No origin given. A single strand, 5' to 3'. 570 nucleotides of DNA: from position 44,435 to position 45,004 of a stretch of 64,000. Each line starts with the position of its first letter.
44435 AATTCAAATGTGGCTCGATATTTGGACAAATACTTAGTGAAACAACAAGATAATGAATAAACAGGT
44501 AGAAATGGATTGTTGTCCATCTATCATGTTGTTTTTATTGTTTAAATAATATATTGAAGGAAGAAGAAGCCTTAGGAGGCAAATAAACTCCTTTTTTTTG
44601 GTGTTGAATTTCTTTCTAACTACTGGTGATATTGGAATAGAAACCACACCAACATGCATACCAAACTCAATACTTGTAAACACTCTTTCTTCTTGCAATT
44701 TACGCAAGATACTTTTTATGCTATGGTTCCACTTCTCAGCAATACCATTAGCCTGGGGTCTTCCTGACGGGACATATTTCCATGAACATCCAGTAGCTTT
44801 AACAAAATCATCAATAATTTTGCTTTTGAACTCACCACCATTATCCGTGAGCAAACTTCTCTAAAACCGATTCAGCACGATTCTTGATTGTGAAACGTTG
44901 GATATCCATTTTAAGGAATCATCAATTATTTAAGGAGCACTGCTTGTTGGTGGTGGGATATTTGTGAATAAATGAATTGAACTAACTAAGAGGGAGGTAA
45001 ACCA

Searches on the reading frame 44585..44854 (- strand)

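Call 60: search_protein_families(library=pfam, proteins=[window:44585-44854:-], max_evalue=1)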
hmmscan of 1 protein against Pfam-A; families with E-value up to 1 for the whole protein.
seq(90 aa): 2 families
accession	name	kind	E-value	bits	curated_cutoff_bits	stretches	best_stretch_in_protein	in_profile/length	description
PF13683.12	rve_3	-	0.0062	16.7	26.5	1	22-54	2-34/67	Integrase core domain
PF00665.32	rve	-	0.042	14.5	32.6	1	2-33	71-102/102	Integrase core domain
